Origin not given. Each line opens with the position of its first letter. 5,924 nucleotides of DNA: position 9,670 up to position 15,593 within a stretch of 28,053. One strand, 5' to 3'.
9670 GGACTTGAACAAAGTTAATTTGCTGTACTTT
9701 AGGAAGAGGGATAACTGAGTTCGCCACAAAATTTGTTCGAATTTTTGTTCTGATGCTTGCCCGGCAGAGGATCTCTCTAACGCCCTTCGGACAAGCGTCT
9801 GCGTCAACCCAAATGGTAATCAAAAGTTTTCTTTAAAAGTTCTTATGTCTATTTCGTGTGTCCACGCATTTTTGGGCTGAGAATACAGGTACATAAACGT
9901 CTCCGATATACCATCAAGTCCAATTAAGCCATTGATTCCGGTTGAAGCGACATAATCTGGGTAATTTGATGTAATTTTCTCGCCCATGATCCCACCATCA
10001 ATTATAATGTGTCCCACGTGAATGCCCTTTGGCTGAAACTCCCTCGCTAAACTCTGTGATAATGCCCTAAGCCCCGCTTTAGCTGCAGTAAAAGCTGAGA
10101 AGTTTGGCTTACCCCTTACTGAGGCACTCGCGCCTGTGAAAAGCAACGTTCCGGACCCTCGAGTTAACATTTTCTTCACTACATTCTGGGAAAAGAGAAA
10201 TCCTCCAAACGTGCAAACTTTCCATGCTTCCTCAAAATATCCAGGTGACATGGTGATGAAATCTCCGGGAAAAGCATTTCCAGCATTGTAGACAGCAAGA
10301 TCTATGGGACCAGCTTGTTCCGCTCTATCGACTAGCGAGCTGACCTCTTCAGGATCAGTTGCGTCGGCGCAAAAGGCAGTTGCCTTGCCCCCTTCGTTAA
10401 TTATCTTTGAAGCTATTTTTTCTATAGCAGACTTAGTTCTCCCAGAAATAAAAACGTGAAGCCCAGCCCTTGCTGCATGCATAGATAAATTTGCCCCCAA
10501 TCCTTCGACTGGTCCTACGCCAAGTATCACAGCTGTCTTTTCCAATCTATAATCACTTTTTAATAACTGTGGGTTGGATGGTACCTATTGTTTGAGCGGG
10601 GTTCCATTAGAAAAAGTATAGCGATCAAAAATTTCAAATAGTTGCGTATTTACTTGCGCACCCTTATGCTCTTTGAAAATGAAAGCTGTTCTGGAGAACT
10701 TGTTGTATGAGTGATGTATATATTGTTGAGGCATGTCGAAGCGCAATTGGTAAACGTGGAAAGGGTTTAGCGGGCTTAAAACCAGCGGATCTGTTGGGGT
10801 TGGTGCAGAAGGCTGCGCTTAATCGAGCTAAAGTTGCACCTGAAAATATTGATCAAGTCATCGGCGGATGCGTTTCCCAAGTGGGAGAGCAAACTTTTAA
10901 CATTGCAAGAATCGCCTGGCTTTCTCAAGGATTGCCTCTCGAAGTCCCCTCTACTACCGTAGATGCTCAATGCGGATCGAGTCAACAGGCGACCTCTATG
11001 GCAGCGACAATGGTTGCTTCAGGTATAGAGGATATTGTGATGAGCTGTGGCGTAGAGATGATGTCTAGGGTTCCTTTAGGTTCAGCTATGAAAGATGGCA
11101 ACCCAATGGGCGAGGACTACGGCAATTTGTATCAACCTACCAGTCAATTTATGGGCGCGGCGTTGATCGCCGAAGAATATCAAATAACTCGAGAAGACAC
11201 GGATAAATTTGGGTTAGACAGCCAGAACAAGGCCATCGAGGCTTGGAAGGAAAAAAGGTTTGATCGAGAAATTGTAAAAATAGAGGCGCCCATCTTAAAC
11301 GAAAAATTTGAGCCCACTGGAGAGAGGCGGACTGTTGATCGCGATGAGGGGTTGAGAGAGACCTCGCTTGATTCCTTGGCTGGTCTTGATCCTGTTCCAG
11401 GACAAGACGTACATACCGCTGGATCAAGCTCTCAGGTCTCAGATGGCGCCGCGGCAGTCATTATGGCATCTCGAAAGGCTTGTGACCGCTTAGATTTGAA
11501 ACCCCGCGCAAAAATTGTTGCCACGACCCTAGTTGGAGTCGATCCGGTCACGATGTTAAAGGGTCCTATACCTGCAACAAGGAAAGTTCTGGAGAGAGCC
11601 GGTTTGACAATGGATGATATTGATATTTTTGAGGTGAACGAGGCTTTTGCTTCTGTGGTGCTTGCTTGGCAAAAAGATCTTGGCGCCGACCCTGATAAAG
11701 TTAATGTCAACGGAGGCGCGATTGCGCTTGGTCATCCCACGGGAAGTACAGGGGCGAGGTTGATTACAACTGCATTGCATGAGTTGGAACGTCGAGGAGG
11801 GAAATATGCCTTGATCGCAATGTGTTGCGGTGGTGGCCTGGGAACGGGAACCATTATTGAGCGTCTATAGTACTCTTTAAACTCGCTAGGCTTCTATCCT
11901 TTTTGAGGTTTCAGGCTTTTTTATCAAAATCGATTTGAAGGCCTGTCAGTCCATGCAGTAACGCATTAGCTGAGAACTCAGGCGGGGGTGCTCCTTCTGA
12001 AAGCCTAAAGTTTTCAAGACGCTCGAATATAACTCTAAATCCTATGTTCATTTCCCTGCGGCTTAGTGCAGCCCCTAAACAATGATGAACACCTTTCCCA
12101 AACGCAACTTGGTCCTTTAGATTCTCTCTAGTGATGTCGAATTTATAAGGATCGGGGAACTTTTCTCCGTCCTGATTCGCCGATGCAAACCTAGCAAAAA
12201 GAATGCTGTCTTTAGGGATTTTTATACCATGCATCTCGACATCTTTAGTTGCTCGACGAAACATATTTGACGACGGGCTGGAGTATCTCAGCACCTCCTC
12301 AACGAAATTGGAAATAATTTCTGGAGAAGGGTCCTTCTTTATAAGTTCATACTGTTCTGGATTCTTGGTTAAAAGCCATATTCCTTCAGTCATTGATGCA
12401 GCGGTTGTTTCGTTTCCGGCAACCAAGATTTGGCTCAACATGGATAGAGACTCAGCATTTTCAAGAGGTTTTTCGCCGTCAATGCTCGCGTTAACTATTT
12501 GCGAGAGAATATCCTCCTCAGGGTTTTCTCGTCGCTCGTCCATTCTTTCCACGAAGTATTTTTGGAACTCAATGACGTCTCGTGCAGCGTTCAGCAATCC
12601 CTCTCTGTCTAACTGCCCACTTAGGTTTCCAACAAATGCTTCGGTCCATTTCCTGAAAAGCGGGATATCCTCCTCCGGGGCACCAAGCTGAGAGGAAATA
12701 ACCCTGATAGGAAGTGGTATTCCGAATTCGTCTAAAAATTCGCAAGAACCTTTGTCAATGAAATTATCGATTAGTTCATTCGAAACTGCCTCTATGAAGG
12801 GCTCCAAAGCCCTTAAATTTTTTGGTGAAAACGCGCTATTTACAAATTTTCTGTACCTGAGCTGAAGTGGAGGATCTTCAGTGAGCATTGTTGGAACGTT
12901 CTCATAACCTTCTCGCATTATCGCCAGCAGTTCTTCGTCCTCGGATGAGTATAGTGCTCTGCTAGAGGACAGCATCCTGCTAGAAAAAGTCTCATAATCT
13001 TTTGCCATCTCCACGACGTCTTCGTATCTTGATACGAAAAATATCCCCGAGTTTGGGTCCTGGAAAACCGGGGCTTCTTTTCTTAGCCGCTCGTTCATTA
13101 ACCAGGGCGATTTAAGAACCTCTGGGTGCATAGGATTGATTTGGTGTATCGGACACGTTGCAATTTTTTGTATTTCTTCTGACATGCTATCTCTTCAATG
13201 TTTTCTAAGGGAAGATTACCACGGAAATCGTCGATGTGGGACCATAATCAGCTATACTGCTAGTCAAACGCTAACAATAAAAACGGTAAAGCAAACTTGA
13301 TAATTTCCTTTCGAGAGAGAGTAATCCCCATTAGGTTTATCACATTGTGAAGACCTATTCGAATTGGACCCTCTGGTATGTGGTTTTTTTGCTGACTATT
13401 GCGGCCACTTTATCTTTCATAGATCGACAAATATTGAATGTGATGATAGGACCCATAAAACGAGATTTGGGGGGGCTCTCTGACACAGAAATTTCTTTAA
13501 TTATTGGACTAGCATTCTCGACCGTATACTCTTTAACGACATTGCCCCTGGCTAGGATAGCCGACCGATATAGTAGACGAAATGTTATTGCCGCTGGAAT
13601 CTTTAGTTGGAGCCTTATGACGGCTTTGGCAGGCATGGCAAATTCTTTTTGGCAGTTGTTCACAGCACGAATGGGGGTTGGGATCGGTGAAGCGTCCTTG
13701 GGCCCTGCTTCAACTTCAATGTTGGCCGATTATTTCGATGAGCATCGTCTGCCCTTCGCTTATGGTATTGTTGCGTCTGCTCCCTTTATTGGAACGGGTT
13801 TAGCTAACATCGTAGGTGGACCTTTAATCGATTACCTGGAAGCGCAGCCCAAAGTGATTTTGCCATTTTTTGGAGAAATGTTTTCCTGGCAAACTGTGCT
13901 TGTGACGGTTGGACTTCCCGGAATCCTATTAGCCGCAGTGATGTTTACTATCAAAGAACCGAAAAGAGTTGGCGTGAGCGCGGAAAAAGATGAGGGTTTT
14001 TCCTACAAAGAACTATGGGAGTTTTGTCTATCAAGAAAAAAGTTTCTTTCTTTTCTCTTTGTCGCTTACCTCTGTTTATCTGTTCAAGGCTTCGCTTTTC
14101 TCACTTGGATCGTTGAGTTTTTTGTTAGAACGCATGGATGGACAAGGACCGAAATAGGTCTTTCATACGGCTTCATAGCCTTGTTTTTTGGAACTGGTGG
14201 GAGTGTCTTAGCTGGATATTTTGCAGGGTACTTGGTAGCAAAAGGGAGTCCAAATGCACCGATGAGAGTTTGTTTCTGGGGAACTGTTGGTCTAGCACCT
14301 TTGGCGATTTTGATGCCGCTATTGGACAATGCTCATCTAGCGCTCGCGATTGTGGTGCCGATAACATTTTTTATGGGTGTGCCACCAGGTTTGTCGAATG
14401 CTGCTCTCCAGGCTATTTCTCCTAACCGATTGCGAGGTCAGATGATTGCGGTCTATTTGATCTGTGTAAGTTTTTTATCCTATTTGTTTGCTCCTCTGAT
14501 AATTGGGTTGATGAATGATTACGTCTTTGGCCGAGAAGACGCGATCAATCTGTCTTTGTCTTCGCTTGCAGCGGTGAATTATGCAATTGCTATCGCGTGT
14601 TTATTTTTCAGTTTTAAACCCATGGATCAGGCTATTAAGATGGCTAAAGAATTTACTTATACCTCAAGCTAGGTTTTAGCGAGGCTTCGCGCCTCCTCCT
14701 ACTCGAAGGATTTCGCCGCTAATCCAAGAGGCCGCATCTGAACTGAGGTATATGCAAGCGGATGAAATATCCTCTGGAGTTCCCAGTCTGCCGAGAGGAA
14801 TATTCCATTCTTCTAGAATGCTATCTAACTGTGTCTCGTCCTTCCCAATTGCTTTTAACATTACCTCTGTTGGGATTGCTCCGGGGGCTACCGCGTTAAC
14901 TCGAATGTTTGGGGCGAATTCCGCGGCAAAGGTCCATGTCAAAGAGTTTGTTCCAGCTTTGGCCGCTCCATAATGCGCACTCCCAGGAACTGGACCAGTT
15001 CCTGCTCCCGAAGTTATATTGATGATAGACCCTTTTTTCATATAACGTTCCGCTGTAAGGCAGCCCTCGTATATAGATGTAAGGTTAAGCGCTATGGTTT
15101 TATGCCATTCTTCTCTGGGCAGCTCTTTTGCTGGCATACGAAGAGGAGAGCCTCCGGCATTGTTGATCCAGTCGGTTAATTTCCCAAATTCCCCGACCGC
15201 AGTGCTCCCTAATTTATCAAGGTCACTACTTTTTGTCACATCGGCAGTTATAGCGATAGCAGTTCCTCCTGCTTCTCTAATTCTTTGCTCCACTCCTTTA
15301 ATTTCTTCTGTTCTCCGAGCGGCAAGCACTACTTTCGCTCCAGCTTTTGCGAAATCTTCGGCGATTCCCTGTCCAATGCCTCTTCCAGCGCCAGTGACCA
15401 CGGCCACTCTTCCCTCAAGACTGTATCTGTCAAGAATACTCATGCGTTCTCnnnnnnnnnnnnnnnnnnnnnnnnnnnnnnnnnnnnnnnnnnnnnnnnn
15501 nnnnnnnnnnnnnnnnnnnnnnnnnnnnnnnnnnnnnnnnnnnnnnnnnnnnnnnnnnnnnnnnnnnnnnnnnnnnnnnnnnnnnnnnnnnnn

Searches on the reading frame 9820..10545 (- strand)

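Call 3: search_protein_families(library=ncbifam, proteins=[window:9820-10545:-])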
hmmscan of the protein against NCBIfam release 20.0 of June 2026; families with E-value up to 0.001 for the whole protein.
window:9820-10545:- (241 aa): 204 families (the best 25 are shown)
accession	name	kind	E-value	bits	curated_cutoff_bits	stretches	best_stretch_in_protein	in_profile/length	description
NF005854.0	PRK07775.1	equivalog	1.4e-27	96.6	260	1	10-177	16-184/274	SDR family oxidoreductase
NF005559.1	PRK07231.1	subfamily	5.3e-27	94.9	215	1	2-180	4-181/249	glucose 1-dehydrogenase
NF005806.0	PRK07666.1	equivalog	7.7e-26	90.8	286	1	2-178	7-182/239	3-ketoacyl-ACP reductase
NF005909.0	PRK07890.1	subfamily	5.8e-25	88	258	1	2-200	7-202/260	short chain dehydrogenase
NF005681.0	PRK07478.1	subfamily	7.5e-25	87.7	267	1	2-190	6-194/254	SDR family oxidoreductase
NF005893.0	PRK07856.1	equivalog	3.4e-24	85.5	255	1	5-208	10-204/255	SDR family oxidoreductase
TIGR01830.1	3oxo_ACP_reduc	equivalog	2.7e-23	82.9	297.75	1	11-194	5-188/239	3-oxoacyl-[acyl-carrier-protein] reductase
NF004791.0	PRK06138.1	equivalog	4.5e-23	81.9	312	1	2-180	5-181/252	SDR family oxidoreductase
NF005672.0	PRK07454.1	equivalog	8.7e-23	80.7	234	1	5-182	7-185/241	SDR family oxidoreductase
NF005873.0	PRK07814.1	equivalog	1.3e-22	80.5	346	1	3-187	11-193/263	SDR family oxidoreductase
NF009466.0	PRK12826.1-2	subfamily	1.5e-22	80.3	222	1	9-222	8-227/248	3-oxoacyl-ACP reductase FabG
NF004778.0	PRK06124.1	equivalog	3e-22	79.3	303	1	6-180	13-188/256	SDR family oxidoreductase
NF009050.0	PRK12384.1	equivalog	4e-22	79.1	307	1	1-205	1-207/259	sorbitol-6-phosphate dehydrogenase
NF005488.0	PRK07097.1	equivalog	3.7e-21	75.4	369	1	6-179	12-186/266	gluconate 5-dehydrogenase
TIGR03206.1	benzo_BadH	equivalog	6.9e-21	74.7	431.2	1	2-178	3-178/250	2-hydroxycyclohexanecarboxyl-CoA dehydrogenase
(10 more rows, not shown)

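Call 4: search_protein_families(library=pfam, proteins=[window:9820-10545:-])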
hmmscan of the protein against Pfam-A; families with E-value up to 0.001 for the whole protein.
window:9820-10545:- (241 aa): 3 families
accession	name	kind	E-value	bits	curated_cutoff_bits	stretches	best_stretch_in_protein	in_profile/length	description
PF00106.31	adh_short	-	1.9e-32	112.8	26.6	1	6-180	2-177/195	short chain dehydrogenase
PF13561.12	adh_short_C2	-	4.5e-26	92.3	27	1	13-180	5-171/236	Enoyl-(Acyl carrier protein) reductase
PF08659.16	KR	-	0.00011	22.6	22.6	1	8-168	4-165/180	KR domain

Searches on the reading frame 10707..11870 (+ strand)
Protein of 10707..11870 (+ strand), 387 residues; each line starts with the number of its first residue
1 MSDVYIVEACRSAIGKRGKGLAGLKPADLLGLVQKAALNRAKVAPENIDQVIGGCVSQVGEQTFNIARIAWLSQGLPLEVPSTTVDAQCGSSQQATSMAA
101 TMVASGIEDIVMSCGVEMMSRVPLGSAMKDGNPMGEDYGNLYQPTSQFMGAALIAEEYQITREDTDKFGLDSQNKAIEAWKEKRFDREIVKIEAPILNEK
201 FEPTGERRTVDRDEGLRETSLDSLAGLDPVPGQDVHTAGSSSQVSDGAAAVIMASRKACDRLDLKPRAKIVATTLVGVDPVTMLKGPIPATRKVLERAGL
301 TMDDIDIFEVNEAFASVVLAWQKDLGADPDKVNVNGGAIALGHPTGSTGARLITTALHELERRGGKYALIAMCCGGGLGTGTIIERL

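Call 5: search_protein_families(library=ncbifam, max_evalue=1e-10, proteins=[window:10707-11870:+])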
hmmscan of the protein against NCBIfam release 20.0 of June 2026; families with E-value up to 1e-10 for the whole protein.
window:10707-11870:+ (387 aa): 37 families (the best 25 are shown)
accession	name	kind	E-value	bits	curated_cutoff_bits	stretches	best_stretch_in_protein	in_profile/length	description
NF005889.0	PRK07850.1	equivalog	8.5e-163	541.9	515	1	1-387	1-387/387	steroid 3-ketoacyl-CoA thiolase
NF005865.0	PRK07801.1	equivalog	9e-134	446.5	591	1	1-387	1-382/382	acetyl-CoA C-acetyltransferase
NF005077.0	PRK06504.1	subfamily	1.4e-123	412.9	590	1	1-387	1-390/390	acetyl-CoA C-acetyltransferase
TIGR01930.1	AcCoA-C-Actrans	subfamily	2.3e-122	408.7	240.55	1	6-385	1-385/385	acetyl-CoA C-acyltransferase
NF006090.0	PRK08242.1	equivalog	3.1e-104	349.3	514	2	234-387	249-402/402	acetyl-CoA C-acetyltransferase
NF006552.0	PRK09051.1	subfamily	2.9e-98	329.7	565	1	2-387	4-395/395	beta-ketothiolase BktB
NF006551.0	PRK09050.1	subfamily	1.1e-96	324.4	605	2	151-387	167-401/401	3-oxoadipyl-CoA thiolase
TIGR02430.1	pcaF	equivalog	3e-95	319.6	597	1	3-387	2-400/400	3-oxoadipyl-CoA thiolase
NF006553.0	PRK09052.1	equivalog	5.5e-94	315.4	567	1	2-387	6-399/399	acetyl-CoA C-acyltransferase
NF006510.0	PRK08947.1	equivalog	4.6e-92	308.9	519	1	1-387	1-387/387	acetyl-CoA C-acyltransferase FadA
NF004682.0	PRK06025.1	subfamily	4.2e-91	306.1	568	2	233-387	263-417/417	acetyl-CoA C-acetyltransferase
NF042999.1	bketothiol_BktB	equivalog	1.8e-89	300.8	725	1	3-387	4-394/394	beta-ketothiolase BktB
NF005805.0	PRK07661.1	equivalog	4.4e-89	299.1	633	1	1-386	1-390/391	acetyl-CoA C-acetyltransferase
NF004853.0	PRK06205.1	subfamily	7.4e-89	298.5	551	1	1-386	1-402/404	acetyl-CoA C-acetyltransferase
NF005033.0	PRK06445.1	equivalog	3.6e-88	296.4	511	1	2-386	3-394/395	acetyl-CoA C-acetyltransferase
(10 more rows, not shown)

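Call 59: search_solved_structures(query=window:10707-11870:+, max_evalue=1e-60)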
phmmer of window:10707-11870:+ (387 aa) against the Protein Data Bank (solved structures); distinct sequences matched with E-value up to 1e-60: 65 (the best 60 are shown).
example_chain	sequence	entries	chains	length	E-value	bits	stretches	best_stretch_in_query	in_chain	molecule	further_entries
4ubv_A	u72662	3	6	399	2.8e-123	415.2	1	5-387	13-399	Acetyl-CoA acetyltransferase FadA5 | Steroid 3-ketoacyl-CoA thiolase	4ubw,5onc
4ubt_A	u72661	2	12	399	7.4e-122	410.5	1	5-387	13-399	Acetyl-CoA acetyltransferase FadA5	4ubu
4b3h_C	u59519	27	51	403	2.5e-84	287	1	3-387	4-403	FATTY ACID BETA-OXIDATION COMPLEX BETA-CHAIN FADA | Putative acyltransferase Rv0859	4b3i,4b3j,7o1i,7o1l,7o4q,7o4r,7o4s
7o1g_D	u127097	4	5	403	5e-83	282.7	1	3-387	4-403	Putative acyltransferase Rv0859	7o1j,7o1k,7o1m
3svk_A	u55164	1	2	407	6.2e-80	272.5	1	3-387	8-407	Acetyl-CoA acetyltransferase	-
1ulq_A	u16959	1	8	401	1.4e-77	264.8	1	2-385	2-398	putative acetyl-CoA acetyltransferase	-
6pca_A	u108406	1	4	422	2.6e-74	254.1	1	1-386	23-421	Beta-ketoadipyl-CoA thiolase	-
4o99_A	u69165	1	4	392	2.8e-74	253.9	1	3-386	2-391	Acetyl-CoA acetyltransferase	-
4o9c_A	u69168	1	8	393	2.2e-73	251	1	1-386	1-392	Acetyl-CoA acetyltransferase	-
8jg3_A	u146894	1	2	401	3.8e-73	250.2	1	1-387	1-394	Acetyl-CoA C-acetyltransferase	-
4o9a_A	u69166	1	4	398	4.7e-73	249.9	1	2-386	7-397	Acetyl-CoA acetyltransferase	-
6pcb_A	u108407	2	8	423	9.3e-73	248.9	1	1-386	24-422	Beta-ketoadipyl-CoA thiolase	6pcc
4dd5_A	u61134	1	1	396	1.4e-72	248.4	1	1-386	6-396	Acetyl-CoA acetyltransferase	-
4n44_A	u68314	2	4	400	1.1e-71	245.4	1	1-386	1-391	Acetyl-CoA acetyltransferase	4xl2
6pcd_A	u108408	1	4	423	2.1e-71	244.5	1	1-386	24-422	Beta-ketoadipyl-CoA thiolase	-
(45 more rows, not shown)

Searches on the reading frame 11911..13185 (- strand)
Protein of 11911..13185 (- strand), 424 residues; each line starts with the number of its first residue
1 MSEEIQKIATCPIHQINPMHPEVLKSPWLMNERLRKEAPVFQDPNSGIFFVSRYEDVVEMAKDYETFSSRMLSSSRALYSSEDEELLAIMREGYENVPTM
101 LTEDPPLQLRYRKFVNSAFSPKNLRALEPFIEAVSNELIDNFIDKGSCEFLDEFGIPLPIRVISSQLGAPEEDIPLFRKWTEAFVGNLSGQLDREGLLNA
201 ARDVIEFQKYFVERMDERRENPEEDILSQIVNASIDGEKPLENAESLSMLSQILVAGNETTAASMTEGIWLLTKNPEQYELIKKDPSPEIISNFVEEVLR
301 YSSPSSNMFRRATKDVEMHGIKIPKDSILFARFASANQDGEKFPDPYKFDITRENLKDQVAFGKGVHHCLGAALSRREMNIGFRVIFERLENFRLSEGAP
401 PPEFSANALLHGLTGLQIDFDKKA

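Call 5: search_protein_families(library=ncbifam, max_evalue=1e-10, proteins=[window:11911-13185:-])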
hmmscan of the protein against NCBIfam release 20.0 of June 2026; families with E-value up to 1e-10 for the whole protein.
window:11911-13185:- (424 aa): 7 families
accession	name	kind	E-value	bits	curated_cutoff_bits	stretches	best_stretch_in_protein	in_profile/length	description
NF041177.1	Cyp119_Thmprot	equivalog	2.8e-51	174.4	680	1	32-393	6-343/368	cytochrome P450 Cyp119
TIGR04538.1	P450_cycloAA_1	subfamily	9.7e-50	169.5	500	1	22-397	6-373/395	cytochrome P450, cyclodipeptide synthase-associated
NF041802.1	P450_SolI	exception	1.6e-40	138.9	850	1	4-418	7-420/424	solanimycin biosynthesis cytochrome P450 SolI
NF045816.1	PentlenlactSyn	equivalog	2.2e-38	132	700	1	47-396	37-372/396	pentalenolactone synthase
TIGR04458.1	CYP450_TxtE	equivalog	3e-33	115.1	500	1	20-397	6-382/403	4-nitrotryptophan synthase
TIGR04515.1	P450_rel_GT_act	subfamily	2.5e-20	73.2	343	1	110-393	102-362/386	P450-derived glycosyltransferase activator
NF050147.1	aminopyruv_ApyO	equivalog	1.9e-11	43.3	525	1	193-379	182-382/444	RiPP biosynthesis cytochrome P450 ApyO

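Call 58: search_solved_structures(query=window:11911-13185:-, max_evalue=1e-30)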
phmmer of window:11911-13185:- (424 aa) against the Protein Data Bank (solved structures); distinct sequences matched with E-value up to 1e-30: 242 (the best 60 are shown).
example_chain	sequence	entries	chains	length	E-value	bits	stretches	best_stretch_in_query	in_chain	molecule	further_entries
6gmf_A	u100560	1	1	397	1.8e-63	218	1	16-394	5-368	Putative cytochrome P450 hydroxylase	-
8vxi_A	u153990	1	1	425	4e-59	203.6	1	43-420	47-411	CYP125MRCA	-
8vxg_A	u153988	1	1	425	4.5e-58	200.1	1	42-420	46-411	CYP125MRCA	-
1z8q_A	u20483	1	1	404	1.2e-53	185.6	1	98-421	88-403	6-deoxyerythronolide B hydroxylase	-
4rm4_A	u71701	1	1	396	1.9e-53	185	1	27-392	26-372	Cytochrome P450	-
1jip_A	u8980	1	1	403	4.4e-53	183.7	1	98-421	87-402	CYTOCHROME P450 107A1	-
1z8p_A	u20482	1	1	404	4.4e-53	183.7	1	98-421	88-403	6-deoxyerythronolide B hydroxylase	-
6gk5_A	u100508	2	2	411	4.9e-53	183.6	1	48-397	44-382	Cytochrome P450 CYP267B1 protein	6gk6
1jio_A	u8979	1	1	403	6e-53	183.3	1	98-421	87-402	CYTOCHROME P450 107A1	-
1z8o_A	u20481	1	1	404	6.1e-53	183.3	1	98-421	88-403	6-deoxyerythronolide B hydroxylase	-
1egy_A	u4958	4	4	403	1.1e-52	182.4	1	98-421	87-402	CYTOCHROME P450ERYF | CYTOCHROME P450 107A1 | CYTOCHROME P450 ERYF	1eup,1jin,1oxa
4ggv_A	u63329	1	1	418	4.3e-52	180.5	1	20-407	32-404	Cytochrome P450 superfamily protein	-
5ofq_A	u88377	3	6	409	3.7e-51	177.4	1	32-389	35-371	Cytochrome P450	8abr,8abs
5vws_A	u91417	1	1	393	1.8e-50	175.1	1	28-388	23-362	Cytochrome P450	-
6xa2_A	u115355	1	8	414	4.2e-50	173.9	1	98-419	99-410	TamI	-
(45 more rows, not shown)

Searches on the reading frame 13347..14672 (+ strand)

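Call 5: search_protein_families(library=ncbifam, max_evalue=1e-10, proteins=[window:13347-14672:+])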
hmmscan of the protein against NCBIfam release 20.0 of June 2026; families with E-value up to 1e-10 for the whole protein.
window:13347-14672:+ (441 aa): 4 families
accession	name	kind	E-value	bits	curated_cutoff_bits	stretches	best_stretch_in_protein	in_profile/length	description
TIGR00893.1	2A0114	subfamily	1.4e-28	100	395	1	18-392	1-373/399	D-galactonate transporter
TIGR00881.1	2A0104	subfamily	3.7e-15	55.8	407.75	1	21-391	5-371/379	phosphoglycerate transporter protein PgtP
TIGR00880.1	2_A_01_02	superfamily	4.3e-13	49.6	131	1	59-165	8-115/141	multidrug resistance protein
TIGR00895.1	2A0115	subfamily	1.3e-11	44.1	418.55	1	5-212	11-202/398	aromatic acid/H+ symport family MFS transporter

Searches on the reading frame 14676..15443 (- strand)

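Call 5: search_protein_families(library=ncbifam, max_evalue=1e-10, proteins=[window:14676-15443:-])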
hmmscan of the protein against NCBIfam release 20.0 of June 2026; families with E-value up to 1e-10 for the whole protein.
window:14676-15443:- (255 aa): 208 families (the best 25 are shown)
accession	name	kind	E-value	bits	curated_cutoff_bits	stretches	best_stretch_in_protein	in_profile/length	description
NF005559.1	PRK07231.1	subfamily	5e-69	232.6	215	1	9-252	2-247/249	glucose 1-dehydrogenase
NF005893.0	PRK07856.1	equivalog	1.2e-60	205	255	1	7-254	5-244/255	SDR family oxidoreductase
NF005873.0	PRK07814.1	equivalog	1.1e-59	202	346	1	3-252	2-251/263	SDR family oxidoreductase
NF004198.0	PRK05653.1-3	equivalog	1.8e-56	191.4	296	1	8-252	4-246/248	3-oxoacyl-ACP reductase FabG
NF006493.1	PRK08936.1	subfamily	6.7e-56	189.4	420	1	8-251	4-249/261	glucose-1-dehydrogenase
NF009466.0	PRK12826.1-2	subfamily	1e-54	185.6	222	1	11-253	3-245/248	3-oxoacyl-ACP reductase FabG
NF005681.0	PRK07478.1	subfamily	2e-53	181.4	267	1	8-252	3-249/254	SDR family oxidoreductase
NF004818.0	PRK06172.1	equivalog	1.2e-52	178.8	336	1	8-252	4-250/253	SDR family oxidoreductase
NF004773.0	PRK06113.1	equivalog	6.2e-52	176.6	367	1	1-252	1-250/255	7-alpha-hydroxysteroid dehydrogenase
NF006070.0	PRK08213.1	subfamily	1e-51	176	279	1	2-252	3-256/259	gluconate 5-dehydrogenase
NF004778.0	PRK06124.1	equivalog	2.5e-51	174.6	303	1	1-252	1-252/256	SDR family oxidoreductase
TIGR01830.1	3oxo_ACP_reduc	equivalog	2.6e-51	174.6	297.75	1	14-251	1-237/239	3-oxoacyl-[acyl-carrier-protein] reductase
NF009468.0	PRK12826.1-4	equivalog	3.1e-51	174.5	318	1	7-252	3-247/256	SDR family oxidoreductase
NF004197.0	PRK05653.1-1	equivalog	1.1e-49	169.3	332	1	8-251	4-245/249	3-oxoacyl-ACP reductase FabG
NF004791.0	PRK06138.1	equivalog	2.9e-49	167.7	312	1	8-252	2-249/252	SDR family oxidoreductase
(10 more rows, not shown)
